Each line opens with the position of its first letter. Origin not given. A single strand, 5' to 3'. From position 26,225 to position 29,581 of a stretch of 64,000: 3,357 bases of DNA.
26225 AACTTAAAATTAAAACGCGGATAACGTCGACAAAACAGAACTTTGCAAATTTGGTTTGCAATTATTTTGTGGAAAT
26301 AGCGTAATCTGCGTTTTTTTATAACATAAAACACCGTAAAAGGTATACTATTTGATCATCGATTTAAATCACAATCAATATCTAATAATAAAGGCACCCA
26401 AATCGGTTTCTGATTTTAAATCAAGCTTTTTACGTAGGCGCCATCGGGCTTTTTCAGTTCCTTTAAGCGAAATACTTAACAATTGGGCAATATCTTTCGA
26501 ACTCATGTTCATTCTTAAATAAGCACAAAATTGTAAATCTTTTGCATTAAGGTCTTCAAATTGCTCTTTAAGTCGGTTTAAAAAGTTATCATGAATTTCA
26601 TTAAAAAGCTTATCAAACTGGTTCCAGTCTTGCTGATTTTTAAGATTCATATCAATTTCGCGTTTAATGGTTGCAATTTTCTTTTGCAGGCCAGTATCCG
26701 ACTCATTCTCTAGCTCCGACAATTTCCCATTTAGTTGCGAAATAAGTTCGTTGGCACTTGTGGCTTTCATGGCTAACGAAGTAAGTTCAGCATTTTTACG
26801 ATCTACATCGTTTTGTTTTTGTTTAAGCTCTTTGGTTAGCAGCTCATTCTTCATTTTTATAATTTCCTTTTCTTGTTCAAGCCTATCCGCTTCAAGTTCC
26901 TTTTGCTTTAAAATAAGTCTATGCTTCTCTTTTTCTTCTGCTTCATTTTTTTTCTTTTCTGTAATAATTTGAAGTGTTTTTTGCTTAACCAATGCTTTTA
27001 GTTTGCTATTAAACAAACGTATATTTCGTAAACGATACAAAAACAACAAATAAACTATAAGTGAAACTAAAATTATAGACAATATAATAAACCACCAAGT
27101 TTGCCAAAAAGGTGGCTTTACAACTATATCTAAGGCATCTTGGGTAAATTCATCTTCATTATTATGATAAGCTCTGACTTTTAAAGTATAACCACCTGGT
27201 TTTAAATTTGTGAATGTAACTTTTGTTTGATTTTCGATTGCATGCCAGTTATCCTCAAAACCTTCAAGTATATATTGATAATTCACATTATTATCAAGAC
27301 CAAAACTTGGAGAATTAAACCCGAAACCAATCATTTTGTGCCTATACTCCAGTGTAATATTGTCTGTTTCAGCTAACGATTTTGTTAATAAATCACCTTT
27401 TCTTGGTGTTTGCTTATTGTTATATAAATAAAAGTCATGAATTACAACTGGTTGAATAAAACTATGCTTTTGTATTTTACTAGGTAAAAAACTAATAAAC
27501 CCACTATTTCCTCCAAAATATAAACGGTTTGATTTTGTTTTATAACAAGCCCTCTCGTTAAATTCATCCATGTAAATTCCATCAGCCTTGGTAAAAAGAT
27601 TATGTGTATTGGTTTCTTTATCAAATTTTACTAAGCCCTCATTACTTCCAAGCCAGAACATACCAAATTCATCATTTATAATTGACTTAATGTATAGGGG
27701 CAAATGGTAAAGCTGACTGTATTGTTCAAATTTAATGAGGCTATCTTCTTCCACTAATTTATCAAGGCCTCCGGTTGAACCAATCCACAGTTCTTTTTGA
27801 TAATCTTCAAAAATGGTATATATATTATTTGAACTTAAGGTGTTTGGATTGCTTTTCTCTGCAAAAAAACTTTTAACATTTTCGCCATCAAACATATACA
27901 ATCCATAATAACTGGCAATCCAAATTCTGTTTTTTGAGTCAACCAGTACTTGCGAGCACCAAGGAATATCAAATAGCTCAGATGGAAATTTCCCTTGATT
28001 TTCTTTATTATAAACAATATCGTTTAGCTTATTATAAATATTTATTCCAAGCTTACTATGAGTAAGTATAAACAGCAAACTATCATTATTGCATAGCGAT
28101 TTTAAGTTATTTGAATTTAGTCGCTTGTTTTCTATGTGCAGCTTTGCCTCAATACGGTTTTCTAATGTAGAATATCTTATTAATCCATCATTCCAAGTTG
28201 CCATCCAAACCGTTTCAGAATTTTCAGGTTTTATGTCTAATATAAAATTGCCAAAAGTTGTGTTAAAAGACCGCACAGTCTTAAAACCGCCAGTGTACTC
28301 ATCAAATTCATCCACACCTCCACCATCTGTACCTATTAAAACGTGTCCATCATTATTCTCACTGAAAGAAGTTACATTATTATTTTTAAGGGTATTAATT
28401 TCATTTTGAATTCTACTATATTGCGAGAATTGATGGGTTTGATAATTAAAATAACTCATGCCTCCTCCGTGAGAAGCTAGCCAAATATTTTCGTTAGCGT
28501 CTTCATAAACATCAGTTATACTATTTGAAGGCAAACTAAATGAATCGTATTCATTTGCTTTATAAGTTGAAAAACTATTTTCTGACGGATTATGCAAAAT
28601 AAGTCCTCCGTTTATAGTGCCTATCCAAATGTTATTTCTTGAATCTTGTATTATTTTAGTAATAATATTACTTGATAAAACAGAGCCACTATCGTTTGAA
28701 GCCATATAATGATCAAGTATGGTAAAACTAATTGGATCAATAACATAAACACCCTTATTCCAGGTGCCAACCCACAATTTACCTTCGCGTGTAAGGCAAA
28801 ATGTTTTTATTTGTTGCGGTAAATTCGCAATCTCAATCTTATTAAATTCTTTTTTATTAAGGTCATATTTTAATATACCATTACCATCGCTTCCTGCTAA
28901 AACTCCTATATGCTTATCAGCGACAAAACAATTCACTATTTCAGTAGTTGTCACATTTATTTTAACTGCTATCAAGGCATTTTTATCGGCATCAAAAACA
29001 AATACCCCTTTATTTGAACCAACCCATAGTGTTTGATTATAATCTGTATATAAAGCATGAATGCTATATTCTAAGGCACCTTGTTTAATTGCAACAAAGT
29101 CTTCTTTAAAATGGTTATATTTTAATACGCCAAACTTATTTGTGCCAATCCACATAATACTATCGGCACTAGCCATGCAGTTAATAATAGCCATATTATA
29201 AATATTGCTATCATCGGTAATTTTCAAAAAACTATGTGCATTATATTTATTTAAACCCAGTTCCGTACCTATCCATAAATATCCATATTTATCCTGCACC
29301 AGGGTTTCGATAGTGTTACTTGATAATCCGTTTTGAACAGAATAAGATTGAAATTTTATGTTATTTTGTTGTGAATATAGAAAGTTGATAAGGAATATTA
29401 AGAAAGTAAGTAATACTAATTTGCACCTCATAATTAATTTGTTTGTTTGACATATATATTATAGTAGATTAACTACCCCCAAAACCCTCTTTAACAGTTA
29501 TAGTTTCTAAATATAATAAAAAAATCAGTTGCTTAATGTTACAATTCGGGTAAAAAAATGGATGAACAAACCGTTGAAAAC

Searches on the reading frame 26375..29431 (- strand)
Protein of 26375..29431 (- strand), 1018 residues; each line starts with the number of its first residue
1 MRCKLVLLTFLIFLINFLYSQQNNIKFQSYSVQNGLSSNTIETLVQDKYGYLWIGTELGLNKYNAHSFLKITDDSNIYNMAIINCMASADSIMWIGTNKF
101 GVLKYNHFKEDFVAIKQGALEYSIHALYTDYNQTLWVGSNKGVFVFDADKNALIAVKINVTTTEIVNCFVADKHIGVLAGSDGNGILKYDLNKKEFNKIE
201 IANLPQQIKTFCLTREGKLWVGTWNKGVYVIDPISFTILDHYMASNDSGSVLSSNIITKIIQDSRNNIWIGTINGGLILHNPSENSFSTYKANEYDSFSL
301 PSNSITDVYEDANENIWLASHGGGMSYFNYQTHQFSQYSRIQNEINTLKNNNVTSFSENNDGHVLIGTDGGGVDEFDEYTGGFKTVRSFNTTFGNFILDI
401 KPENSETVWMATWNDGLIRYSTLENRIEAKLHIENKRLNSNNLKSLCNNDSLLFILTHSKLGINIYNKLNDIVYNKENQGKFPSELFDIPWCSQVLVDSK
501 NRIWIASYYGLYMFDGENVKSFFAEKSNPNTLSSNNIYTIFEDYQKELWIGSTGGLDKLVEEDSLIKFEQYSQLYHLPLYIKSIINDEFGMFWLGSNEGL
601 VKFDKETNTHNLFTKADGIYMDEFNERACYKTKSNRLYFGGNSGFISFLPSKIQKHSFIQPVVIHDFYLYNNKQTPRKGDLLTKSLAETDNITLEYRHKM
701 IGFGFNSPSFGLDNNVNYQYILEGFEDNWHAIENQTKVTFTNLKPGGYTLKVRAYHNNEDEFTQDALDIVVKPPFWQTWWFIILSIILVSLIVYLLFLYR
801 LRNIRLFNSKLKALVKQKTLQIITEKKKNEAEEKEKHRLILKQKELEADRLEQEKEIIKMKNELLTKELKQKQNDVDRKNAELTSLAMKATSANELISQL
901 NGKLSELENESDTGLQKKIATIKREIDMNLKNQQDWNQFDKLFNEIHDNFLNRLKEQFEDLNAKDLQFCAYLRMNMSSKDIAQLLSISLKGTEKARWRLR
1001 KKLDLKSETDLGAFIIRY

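Call 8: search_protein_families(library=pfam, proteins=[window:26375-29431:-])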
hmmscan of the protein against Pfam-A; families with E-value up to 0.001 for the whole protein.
window:26375-29431:- (1018 aa): 3 families
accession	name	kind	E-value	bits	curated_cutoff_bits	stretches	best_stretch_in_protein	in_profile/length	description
PF07494.17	Reg_prop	-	6.4e-39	127.4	20.4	2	35-57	1-23/24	Two component regulator propeller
PF07495.19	Y_Y_Y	-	6.5e-14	52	26.6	1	710-770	2-63/65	Y_Y_Y domain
PF23748.1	Beta-prop_LRRK2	-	1.1e-09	38.2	26.9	0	186-239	254-307/359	LRRK2 beta propeller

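Call 12: search_protein_families(library=ncbifam, proteins=[window:26375-29431:-])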
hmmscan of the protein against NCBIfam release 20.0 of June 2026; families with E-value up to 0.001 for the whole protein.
window:26375-29431:- (1018 aa): 2 families
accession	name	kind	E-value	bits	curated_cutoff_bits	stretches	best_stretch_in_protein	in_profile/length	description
NF052228.1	T9SS_PorZ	equivalog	7.9e-28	97.3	260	3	189-287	461-564/757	type IX secretion system anionic LPS delivery protein PorZ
NF052445.1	RespRegMctR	equivalog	0.00038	19.9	300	1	947-1016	130-200/205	two-component system response regulator MctR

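Call 48: search_protein_families(library=pfam, proteins=[window:26375-29431:-], max_evalue=1)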
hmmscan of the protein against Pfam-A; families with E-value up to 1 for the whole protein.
window:26375-29431:- (1018 aa): 8 families
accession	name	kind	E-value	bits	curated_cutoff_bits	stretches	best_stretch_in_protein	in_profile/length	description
PF07494.17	Reg_prop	-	6.4e-39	127.4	20.4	7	35-57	1-23/24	Two component regulator propeller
PF07495.19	Y_Y_Y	-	6.5e-14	52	26.6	1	710-770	2-63/65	Y_Y_Y domain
PF23748.1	Beta-prop_LRRK2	-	1.1e-09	38.2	26.9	2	186-239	254-307/359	LRRK2 beta propeller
PF12072.13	RNase_Y_N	-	0.019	14.9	32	1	786-920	5-138/201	RNase Y N-terminal region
PF23409.1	Beta-prop_EML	-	0.055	13.4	88.2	1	121-226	157-262/267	Echinoderm microtubule-associated protein first beta-propeller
PF06237.18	SLC52_ribofla_tr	-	0.15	11.5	27.9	1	762-849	177-257/429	Solute carrier family 52, riboflavin transporter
PF14316.11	DUF4381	-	0.2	12.4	27.2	1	774-846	16-81/145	Domain of unknown function (DUF4381)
PF02932.22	Neur_chan_memb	-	0.5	11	28.1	1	779-934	66-204/233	Neurotransmitter-gated ion-channel transmembrane region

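Call 51: find_homologous_proteins(query=window:26375-29431:-, max_evalue=1e-10)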
Query window:26375-29431:- (1018 aa): 2280 proteins with E <= 1e-10 among 8000 candidates; the best 120 are listed.
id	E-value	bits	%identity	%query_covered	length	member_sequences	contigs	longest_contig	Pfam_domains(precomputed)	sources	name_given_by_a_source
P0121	0.0e+0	2138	99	94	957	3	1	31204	PF07495.20,PF23748.2,PF07494.18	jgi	jgi:ligand-binding sensor domain-containing protein/DNA-binding CsgD family transcriptional regulato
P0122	6.6e-188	645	34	99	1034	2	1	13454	PF07495.20,PF23748.2,PF07494.18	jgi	jgi:ligand-binding sensor domain-containing protein/DNA-binding CsgD family transcriptional regulato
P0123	1.7e-135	472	28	84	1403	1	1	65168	PF07495.20,PF23748.2,PF07494.18,PF02518.32,PF00512.32,PF00072.31,PF08450.19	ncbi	ncbi:MAG: two-component regulator propeller domain-containing protein [Bacteroidota bacterium]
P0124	1.1e-126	442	29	84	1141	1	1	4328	PF07495.20,PF23775.2,PF23748.2,PF07494.18,PF07228.18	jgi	jgi:ligand-binding sensor domain-containing protein/serine phosphatase RsbU (regulator of sigma subu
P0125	3.1e-123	431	27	99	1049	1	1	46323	PF07495.20,PF23748.2,PF07494.18,PF23098.2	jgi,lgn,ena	-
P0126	3.9e-123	431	30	99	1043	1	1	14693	PF07495.20,PF23748.2,PF07494.18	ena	-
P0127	5.7e-122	427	29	87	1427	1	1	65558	PF12833.14,PF07495.20,PF23748.2,PF07494.18,PF02518.32,PF00512.32,PF00165.30,PF00072.31,PF08450.19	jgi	jgi:ligand-binding sensor domain-containing protein/signal transduction histidine kinase/AraC-like D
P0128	1.5e-121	425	31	85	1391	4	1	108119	PF07495.20,PF23748.2,PF07494.18,PF02518.32,PF00512.32,PF00072.31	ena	-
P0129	4.3e-121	424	29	85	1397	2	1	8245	PF07495.20,PF23748.2,PF07494.18,PF02518.32,PF00512.32,PF23743.2,PF00072.31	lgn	-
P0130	4.7e-121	424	31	83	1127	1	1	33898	PF07495.20,PF23748.2,PF07494.18,PF02518.32,PF00512.32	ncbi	ncbi:two-component regulator propeller domain-containing protein [Bacteroidota bacterium]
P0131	1.7e-120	422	29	80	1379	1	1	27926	PF24565.2,PF12833.14,PF07495.20,PF23748.2,PF07494.18,PF02518.32,PF00512.32,PF00165.30,PF00072.31,PF08450.19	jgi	jgi:ligand-binding sensor domain-containing protein/signal transduction histidine kinase/CheY-like c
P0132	2.0e-120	422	29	80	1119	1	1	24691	PF07495.20,PF23748.2,PF07494.18,PF02518.32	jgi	jgi:ligand-binding sensor domain-containing protein/signal transduction histidine kinase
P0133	3.8e-120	421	30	91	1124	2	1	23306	PF07495.20,PF23748.2,PF07494.18,PF13581.13,PF02518.32,PF00512.32,PF08450.19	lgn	-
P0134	1.7e-119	419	27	90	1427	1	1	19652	PF07495.20,PF23748.2,PF07494.18,PF02518.32,PF00512.32,PF00072.31,PF23098.2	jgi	-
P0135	2.6e-119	418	28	85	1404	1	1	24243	PF07495.20,PF23748.2,PF07494.18,PF02518.32,PF00512.32,PF00072.31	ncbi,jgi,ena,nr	ncbi:MAG TPA: two-component regulator propeller domain-containing protein [Puia sp.]|jgi:signal tran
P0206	5.5e-103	364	27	96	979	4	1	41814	PF07495.20,PF07494.18,PF00196.26,PF16819.12,PF08281.19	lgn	-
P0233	3.4e-99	351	25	100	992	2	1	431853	PF07495.20,PF07494.18,PF16819.12,PF08450.19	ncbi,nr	ncbi:MAG: two component regulator propeller domain protein [Lewinellaceae bacterium]|nr:two componen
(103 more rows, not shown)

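Call 52: find_encoding_contigs(protein=P0122, flank=10000, max_places=3)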
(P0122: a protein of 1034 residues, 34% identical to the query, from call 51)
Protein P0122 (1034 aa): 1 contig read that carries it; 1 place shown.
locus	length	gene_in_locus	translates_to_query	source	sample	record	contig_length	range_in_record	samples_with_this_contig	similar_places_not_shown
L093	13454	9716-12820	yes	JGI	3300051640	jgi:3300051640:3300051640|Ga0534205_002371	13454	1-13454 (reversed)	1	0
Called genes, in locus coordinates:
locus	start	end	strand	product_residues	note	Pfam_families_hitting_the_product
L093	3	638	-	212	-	?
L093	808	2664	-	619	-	-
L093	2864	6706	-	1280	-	PF05547:Peptidase_M6, PF14200:RicinB_lectin_2, PF00652:Ricin_B_lectin (weak), PF14200:RicinB_lectin_2, PF07679:I-set (faint), PF13927:Ig_3 (weak), PF18962:Por_Secre_tail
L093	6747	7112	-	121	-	-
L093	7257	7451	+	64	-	-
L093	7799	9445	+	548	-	PF03935:SKN1_KRE6_Sbg1 (faint), PF26113:GH16_XgeA, PF00722:Glyco_hydro_16, PF18962:Por_Secre_tail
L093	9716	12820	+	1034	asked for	PF23748:Beta-prop_LRRK2 (faint), PF07494:Reg_prop (faint), PF07495:Y_Y_Y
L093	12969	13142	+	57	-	-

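Call 53: find_encoding_contigs(protein=P0126, flank=10000, max_places=3)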
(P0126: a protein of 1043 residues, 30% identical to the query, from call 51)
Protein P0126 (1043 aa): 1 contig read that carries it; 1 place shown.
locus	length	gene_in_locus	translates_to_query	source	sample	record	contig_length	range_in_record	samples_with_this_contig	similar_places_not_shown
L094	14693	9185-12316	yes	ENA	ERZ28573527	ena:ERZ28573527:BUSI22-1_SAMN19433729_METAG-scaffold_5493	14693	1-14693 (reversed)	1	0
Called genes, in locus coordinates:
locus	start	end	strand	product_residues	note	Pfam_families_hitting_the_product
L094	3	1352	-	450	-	?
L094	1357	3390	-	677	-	PF00041:fn3 (faint), PF21910:GH85_C (faint)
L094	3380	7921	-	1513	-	PF13205:Big_5 (weak)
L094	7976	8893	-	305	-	-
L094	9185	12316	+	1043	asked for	PF07494:Reg_prop (faint), PF23748:Beta-prop_LRRK2 (faint), PF07495:Y_Y_Y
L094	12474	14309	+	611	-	PF22058:X25_BaPul_like (faint), PF26120:CBM_1st_SusF (faint), PF00657:Lipase_GDSL, PF13472:Lipase_GDSL_2, PF18962:Por_Secre_tail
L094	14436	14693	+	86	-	?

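Call 54: find_encoding_contigs(protein=P0125, flank=10000, max_places=3)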
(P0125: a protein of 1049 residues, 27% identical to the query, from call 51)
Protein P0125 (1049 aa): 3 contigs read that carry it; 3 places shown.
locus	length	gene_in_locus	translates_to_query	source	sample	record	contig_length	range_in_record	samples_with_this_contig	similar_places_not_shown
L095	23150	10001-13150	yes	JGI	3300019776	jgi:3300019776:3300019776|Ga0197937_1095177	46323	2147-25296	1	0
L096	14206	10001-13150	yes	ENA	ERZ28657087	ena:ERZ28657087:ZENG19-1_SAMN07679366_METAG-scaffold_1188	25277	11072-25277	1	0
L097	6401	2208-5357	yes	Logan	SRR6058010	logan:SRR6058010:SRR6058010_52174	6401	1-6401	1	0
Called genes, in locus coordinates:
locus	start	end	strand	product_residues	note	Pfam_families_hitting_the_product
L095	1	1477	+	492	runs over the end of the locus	PF13347:MFS_2, PF07690:MFS_1 (weak), PF13347:MFS_2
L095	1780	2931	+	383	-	PF00331:Glyco_hydro_10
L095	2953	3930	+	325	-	PF04616:Glyco_hydro_43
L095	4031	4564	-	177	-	PF04138:GtrA_DPMS_TM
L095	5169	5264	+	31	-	-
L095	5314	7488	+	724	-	PF00251:Glyco_hydro_32N (weak), PF22847:Glyco_hydro_43_rel, PF04616:Glyco_hydro_43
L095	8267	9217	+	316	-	-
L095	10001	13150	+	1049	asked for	PF23748:Beta-prop_LRRK2 (faint), PF07494:Reg_prop (faint), PF23098:Beta-prop_NOL10_N (faint), PF07495:Y_Y_Y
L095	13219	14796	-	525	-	PF04616:Glyco_hydro_43, PF17851:GH43_C2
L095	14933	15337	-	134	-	-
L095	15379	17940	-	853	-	PF08448:PAS_4, PF13426:PAS_9, PF13426:PAS_9, PF00989:PAS, PF08448:PAS_4, PF13426:PAS_9, PF00512:HisKA, PF02518:HATPase_c, +4 more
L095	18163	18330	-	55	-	-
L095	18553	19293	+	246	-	PF00457:Glyco_hydro_11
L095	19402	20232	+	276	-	PF03781:FGE-sulfatase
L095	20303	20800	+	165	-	-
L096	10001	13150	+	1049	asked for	PF23748:Beta-prop_LRRK2 (faint), PF07494:Reg_prop (faint), PF23098:Beta-prop_NOL10_N (faint), PF07495:Y_Y_Y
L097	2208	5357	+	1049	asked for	PF23748:Beta-prop_LRRK2 (faint), PF07494:Reg_prop (faint), PF23098:Beta-prop_NOL10_N (faint), PF07495:Y_Y_Y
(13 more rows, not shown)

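Call 96: find_encoding_contigs(protein=P0233, flank=7000, max_places=1)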
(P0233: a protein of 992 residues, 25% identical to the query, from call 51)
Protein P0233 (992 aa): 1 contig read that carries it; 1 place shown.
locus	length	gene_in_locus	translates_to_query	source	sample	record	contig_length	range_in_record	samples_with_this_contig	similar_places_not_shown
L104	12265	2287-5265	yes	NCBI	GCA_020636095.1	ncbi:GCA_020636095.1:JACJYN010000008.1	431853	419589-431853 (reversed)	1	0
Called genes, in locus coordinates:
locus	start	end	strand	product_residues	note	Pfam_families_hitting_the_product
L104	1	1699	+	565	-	PF07495:Y_Y_Y (weak)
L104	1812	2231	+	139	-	PF08327:AHSA1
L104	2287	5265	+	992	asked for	PF07494:Reg_prop (weak), PF08450:SGL (faint), PF16819:DUF5074 (faint), PF07494:Reg_prop (weak), PF07495:Y_Y_Y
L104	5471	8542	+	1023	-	PF13620:CarboxypepD_reg, PF13715:CarbopepD_reg_2, PF07715:Plug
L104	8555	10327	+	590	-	PF14322:SusD-like_3, PF07980:SusD_RagB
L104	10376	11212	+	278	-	PF18911:PKD_4 (weak), PF00801:PKD (weak)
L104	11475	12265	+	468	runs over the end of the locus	PF18962:Por_Secre_tail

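Call 97: find_encoding_contigs(protein=P0206, flank=7000, max_places=1)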
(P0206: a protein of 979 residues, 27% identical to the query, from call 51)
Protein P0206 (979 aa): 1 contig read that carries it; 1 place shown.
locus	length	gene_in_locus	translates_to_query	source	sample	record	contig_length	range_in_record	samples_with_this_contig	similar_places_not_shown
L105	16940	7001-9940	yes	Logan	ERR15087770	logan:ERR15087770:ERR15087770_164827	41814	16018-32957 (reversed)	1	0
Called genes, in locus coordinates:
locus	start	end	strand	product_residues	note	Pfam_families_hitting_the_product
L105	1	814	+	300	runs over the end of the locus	PF00231:ATP-synt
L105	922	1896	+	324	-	PF00348:polyprenyl_synt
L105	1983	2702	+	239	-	PF01863:YgjP-like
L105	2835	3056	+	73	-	-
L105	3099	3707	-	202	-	PF07463:NUMOD4, PF13392:HNH_3 (weak)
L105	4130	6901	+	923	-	PF00754:F5_F8_type_C, PF22633:F5_F8_type_C_2, PF00754:F5_F8_type_C, PF22633:F5_F8_type_C_2, PF19766:DUF6253 (faint), PF24507:Ig_CFAP65_4th (faint), PF25850:PelX_Ig (faint), PF18962:Por_Secre_tail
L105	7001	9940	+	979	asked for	PF16819:DUF5074 (faint), PF07494:Reg_prop (faint), PF07495:Y_Y_Y, PF00196:GerE (faint), PF08281:Sigma70_r4_2 (weak)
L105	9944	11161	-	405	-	PF12704:MacB_PCD, PF02687:FtsX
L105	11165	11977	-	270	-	PF13489:Methyltransf_23, PF02353:CMAS, PF13679:Methyltransf_32 (weak), PF13847:Methyltransf_31, PF08241:Methyltransf_11, PF08242:Methyltransf_12, PF13649:Methyltransf_25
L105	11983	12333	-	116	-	PF02033:RBFA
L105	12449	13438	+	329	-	PF00579:tRNA-synt_1b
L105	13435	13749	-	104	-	-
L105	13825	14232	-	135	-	PF08570:DUF1761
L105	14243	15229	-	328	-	PF01073:3Beta_HSD, PF01370:Epimerase, PF02719:Polysacc_synt_2, PF04321:RmlD_sub_bind, PF05368:NmrA, PF13460:NAD_binding_10, PF16363:GDP_Man_Dehyd, PF07993:NAD_binding_4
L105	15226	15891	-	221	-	PF02517:Rce1-like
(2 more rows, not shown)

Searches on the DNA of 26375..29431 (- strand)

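Call 100: search_with_rna_model(model_id=R1, sources=[L104, L105], max_evalue=1, filters=off)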
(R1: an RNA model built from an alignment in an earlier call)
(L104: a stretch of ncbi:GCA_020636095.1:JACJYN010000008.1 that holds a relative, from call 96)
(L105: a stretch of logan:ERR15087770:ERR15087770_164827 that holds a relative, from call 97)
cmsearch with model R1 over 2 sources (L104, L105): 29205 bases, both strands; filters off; matches with E-value up to 1: 2.
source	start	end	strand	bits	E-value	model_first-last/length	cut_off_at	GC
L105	7611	7657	-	7.6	0.32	8-55/63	-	0.28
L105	12940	12971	+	6.8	0.55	12-43/63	-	0.38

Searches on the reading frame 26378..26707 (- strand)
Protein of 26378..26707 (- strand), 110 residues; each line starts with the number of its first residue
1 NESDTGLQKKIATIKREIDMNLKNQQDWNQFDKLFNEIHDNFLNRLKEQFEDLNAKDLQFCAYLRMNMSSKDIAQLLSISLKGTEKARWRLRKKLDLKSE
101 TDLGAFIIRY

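Call 106: search_solved_structures(query=A2, max_evalue=1, show_alignments=1)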
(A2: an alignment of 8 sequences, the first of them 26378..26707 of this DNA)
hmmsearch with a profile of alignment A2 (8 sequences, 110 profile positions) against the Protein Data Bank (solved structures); distinct sequences matched with E-value up to 1: 25.
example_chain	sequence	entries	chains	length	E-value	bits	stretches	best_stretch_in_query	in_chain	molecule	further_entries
7vim_A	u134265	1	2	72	4.1e-05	26.7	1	49-108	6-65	Protein EsrB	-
3clo_A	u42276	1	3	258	0.00051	23.2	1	48-97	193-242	Transcriptional regulator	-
5f64_A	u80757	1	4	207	0.0014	21.8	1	36-107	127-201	Positive transcription regulator EvgA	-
8zwn_A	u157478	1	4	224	0.0017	21.5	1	37-107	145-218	DNA-binding transcriptional activator EvgA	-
2rnj_A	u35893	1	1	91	0.0071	19.5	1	43-106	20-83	Response regulator protein vraR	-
7ve4_A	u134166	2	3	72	0.008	19.3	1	45-106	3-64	DNA-binding response regulator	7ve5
1je8_A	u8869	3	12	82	0.012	18.8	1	47-104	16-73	Nitrate/Nitrite Response Regulator Protein NARL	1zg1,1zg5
7ve6_A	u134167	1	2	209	0.012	18.8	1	41-106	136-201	Response regulator protein VraR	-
4gvp_A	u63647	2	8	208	0.012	18.7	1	41-106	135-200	Response regulator protein vraR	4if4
7mcd_A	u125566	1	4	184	0.017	18.3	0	2-66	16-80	AI-designed TIM-barrel F15C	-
8a5r_AAA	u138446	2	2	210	0.019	18.2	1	49-104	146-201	Light-activated DNA-binding protein EL222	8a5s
8u3b_G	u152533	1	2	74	0.019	18.1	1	51-104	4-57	Nitrate/nitrite response regulator protein NarL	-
3p7n_A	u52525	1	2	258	0.027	17.6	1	49-104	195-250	Sensor histidine kinase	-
4wsz_A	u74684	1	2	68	0.077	16.2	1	50-106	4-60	Response regulator receiver domain protein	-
1yio_A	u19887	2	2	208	0.079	16.1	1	44-108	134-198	response regulatory protein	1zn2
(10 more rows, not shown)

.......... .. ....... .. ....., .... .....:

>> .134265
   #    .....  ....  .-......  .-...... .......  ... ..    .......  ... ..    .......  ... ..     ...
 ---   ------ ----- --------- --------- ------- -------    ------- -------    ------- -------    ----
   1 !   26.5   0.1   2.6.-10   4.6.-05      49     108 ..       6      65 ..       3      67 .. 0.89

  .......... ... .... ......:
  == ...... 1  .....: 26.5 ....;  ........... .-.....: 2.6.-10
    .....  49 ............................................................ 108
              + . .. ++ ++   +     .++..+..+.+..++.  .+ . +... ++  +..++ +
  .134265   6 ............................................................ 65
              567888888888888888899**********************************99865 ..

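Call 107: search_protein_families(library=pfam, alignment_id=A2, max_evalue=1)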
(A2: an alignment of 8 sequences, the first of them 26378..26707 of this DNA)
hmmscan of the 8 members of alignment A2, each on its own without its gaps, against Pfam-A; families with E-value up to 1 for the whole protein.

A. member 1, window:26378-26707:- (110 aa): 5 families
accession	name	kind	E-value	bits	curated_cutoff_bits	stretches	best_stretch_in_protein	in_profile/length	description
PF16858.11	CNDH2_C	-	0.019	15.4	32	1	3-94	22-105/130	Condensin II complex subunit CAP-H2 or CNDH2, C-terminal wHTH domain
PF00196.25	GerE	-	0.02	15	23.5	1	66-103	16-53/57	Bacterial regulatory proteins, luxR family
PF10267.14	Tmemb_cc2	-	0.035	13.7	32.8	1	5-66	6-68/397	Predicted transmembrane and coiled-coil 2 protein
PF24036.1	DUF7345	-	0.1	13.2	27.5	0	79-106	2-29/132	Domain of unknown function (DUF7345)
PF08281.18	Sigma70_r4_2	-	0.13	12.4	25.7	1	67-95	26-54/54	Sigma-70, region 4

B. families by the number of members that match (of 8 scanned): 13 families
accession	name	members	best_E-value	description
PF00196.25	GerE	7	4.7e-05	Bacterial regulatory proteins, luxR family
PF08281.18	Sigma70_r4_2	5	0.0012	Sigma-70, region 4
PF23988.1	DUF7309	2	0.0055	Domain of unknown function (DUF7309)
PF22872.1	DUF7018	1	0.014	Domain of unknown function (DUF7018)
PF10811.13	DUF2532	1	0.018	Protein of unknown function (DUF2532)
PF16858.11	CNDH2_C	1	0.019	Condensin II complex subunit CAP-H2 or CNDH2, C-terminal wHTH domain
PF10267.14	Tmemb_cc2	1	0.035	Predicted transmembrane and coiled-coil 2 protein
PF21520.3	ITGAX-like_Ig_3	1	0.094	Integrin alpha-X-like, Ig-like domain 3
PF03930.20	Flp_N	1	0.094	Recombinase Flp protein N-terminus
PF24036.1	DUF7345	1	0.1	Domain of unknown function (DUF7345)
PF20663.3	COG4_N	1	0.13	Conserved oligomeric Golgi complex subunit 4, N-terminal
PF17939.6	TetR_C_30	1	0.15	Tetracyclin repressor-like, C-terminal domain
PF14443.11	DBC1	1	0.17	DBC1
